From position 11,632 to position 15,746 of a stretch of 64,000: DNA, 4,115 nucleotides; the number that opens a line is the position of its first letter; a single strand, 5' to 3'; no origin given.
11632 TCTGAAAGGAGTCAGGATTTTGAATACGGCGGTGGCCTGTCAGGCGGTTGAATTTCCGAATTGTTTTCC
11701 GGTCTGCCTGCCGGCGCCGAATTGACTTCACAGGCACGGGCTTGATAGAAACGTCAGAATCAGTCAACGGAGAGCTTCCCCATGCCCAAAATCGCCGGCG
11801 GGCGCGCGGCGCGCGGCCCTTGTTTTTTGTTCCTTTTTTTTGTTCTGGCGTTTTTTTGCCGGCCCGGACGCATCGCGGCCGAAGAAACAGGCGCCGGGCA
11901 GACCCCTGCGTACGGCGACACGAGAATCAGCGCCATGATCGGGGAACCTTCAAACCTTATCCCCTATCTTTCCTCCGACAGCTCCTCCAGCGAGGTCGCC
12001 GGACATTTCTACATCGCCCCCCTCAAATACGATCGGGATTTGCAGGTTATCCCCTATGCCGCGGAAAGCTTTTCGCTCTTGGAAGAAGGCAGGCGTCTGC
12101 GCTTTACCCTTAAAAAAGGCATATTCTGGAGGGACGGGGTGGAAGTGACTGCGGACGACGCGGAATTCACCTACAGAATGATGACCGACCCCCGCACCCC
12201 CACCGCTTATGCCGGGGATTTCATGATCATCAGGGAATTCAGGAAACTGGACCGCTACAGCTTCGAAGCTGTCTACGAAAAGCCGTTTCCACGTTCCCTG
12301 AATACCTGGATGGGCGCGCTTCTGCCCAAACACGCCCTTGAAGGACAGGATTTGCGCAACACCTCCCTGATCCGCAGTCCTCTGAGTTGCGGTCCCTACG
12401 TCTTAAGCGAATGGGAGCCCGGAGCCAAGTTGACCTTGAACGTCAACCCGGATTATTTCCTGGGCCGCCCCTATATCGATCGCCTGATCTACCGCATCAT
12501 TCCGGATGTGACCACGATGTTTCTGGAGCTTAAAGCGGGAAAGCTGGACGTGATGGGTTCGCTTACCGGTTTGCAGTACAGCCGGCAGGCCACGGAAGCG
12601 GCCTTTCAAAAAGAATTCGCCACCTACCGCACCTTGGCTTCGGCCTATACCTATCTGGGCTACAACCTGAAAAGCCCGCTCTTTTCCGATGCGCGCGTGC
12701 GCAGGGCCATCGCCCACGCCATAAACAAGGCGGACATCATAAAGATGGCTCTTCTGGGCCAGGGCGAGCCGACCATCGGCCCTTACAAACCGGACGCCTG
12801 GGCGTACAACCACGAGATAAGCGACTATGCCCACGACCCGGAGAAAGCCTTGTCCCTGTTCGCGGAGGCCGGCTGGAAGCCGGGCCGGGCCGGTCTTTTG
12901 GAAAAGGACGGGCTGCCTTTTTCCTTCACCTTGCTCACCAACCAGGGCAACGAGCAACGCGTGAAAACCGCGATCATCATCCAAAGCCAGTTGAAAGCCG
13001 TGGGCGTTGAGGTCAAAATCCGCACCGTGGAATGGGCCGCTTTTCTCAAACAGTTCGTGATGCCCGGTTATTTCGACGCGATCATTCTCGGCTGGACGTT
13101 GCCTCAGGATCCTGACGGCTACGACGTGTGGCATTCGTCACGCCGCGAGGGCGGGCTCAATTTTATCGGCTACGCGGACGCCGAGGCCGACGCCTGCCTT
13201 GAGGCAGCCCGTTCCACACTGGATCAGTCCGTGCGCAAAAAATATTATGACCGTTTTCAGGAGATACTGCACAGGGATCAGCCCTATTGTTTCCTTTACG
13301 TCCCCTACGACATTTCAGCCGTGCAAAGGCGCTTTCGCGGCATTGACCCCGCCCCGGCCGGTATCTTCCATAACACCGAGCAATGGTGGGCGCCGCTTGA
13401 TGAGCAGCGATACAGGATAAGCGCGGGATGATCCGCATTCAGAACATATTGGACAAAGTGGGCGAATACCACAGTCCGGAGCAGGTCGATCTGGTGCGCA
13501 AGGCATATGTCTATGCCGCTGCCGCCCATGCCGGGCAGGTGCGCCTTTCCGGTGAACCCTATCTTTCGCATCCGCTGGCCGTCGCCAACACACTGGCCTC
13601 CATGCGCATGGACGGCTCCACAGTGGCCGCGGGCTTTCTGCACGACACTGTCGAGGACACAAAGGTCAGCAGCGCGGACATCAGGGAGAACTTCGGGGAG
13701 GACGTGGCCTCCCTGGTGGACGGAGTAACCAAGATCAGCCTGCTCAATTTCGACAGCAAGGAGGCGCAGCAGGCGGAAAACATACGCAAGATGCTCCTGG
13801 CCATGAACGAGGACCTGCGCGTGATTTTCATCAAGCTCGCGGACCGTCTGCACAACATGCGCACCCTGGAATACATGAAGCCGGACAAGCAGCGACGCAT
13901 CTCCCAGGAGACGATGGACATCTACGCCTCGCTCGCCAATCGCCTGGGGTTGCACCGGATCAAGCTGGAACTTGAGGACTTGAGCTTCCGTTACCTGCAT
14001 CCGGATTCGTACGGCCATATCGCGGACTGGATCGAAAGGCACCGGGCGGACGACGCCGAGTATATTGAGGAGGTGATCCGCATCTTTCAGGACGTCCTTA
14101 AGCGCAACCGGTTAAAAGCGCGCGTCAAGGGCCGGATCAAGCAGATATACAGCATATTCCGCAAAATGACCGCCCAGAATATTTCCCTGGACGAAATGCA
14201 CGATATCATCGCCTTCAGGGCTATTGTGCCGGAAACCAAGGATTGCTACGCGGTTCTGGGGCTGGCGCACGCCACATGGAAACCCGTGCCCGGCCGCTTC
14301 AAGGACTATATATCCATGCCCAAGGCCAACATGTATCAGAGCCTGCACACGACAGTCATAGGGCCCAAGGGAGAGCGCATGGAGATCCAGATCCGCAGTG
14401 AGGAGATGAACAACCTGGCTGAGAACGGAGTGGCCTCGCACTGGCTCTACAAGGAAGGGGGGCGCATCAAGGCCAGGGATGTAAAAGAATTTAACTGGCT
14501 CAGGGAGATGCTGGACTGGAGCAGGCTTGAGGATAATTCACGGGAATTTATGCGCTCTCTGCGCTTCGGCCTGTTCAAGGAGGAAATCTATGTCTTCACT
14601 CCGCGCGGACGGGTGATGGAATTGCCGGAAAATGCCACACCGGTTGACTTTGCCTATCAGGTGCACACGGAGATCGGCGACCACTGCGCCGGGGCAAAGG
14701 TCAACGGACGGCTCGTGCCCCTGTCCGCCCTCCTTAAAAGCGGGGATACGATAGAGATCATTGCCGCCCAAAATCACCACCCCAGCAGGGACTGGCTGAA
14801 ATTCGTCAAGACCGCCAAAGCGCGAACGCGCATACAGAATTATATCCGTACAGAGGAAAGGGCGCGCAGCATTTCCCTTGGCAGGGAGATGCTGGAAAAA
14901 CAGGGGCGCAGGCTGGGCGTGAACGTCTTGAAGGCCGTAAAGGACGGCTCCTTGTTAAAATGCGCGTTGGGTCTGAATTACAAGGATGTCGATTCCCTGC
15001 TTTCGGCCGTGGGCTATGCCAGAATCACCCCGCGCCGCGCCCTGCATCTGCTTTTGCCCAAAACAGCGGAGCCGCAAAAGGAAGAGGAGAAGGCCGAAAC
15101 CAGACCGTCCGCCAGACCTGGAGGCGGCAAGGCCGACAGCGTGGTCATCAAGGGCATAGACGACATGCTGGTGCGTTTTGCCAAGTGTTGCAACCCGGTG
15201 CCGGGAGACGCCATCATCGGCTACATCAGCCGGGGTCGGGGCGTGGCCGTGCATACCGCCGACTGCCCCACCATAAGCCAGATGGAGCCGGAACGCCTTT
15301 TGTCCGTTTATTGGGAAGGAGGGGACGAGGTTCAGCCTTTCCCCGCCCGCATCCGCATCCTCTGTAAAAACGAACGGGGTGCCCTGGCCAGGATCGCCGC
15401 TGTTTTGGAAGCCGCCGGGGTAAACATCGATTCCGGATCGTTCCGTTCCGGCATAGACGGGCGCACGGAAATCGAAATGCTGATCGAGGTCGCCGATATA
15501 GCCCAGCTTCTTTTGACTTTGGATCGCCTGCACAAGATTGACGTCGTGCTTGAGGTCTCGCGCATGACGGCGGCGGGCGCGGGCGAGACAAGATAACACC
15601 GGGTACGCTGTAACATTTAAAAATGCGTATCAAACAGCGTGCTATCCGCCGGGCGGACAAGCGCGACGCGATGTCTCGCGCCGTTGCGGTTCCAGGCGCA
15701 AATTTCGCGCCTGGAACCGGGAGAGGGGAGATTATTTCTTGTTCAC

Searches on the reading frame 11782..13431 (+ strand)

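Call 91: search_protein_families(library=pfam, proteins=[window:11782-13431:+], max_evalue=0.00001)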
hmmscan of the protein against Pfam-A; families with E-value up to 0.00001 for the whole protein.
window:11782-13431:+ (549 aa): 1 family
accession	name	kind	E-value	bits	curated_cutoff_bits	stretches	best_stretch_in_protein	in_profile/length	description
PF00496.27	SBP_bac_5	-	7.9e-83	279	32.4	1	89-446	2-353/368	Bacterial extracellular solute-binding proteins, family 5 Middle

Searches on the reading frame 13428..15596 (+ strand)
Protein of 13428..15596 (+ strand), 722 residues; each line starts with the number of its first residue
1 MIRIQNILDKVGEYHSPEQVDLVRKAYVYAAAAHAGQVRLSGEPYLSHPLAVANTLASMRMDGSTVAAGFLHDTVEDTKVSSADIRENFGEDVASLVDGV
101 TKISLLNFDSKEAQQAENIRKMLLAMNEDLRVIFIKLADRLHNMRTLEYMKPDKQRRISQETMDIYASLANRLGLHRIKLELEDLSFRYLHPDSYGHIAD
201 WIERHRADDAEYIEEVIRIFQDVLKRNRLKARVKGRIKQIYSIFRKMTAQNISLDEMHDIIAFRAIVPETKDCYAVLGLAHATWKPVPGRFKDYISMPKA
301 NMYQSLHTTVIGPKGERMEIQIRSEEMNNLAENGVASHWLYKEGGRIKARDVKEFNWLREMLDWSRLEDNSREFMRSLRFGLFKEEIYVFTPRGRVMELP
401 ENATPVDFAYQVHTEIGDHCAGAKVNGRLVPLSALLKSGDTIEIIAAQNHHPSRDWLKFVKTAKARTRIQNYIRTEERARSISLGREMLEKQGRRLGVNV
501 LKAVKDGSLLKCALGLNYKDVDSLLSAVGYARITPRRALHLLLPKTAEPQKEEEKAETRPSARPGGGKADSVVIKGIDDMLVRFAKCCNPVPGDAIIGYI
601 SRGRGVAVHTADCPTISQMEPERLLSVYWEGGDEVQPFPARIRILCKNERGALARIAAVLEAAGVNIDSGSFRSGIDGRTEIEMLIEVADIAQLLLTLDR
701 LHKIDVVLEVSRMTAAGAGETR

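Call 91: search_protein_families(library=pfam, proteins=[window:13428-15596:+], max_evalue=0.00001)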
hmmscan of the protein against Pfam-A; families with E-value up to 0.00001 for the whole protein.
window:13428-15596:+ (722 aa): 7 families
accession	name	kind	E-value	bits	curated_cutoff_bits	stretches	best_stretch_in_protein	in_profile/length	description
PF13328.12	HD_4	-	2e-53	180.7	27.2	1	26-175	1-155/156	HD domain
PF04607.23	RelA_SpoT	-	4.1e-40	137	27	1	235-345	1-112/113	Region found in RelA / SpoT proteins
PF02824.27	TGS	-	1.5e-22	79.8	22.2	1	387-445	1-59/60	TGS domain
PF13291.12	ACT_4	-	2e-14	54.5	27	1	636-712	3-80/80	ACT domain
PF19296.4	RelA_AH_RIS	-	9.8e-14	52.3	23.8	1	459-620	3-179/185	RelA/SpoT, AH and RIS domains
PF01966.28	HD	-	1.4e-10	41.9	22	1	45-144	1-116/116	HD domain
PF01842.31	ACT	-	4.7e-09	36.3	27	1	641-704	2-64/66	ACT domain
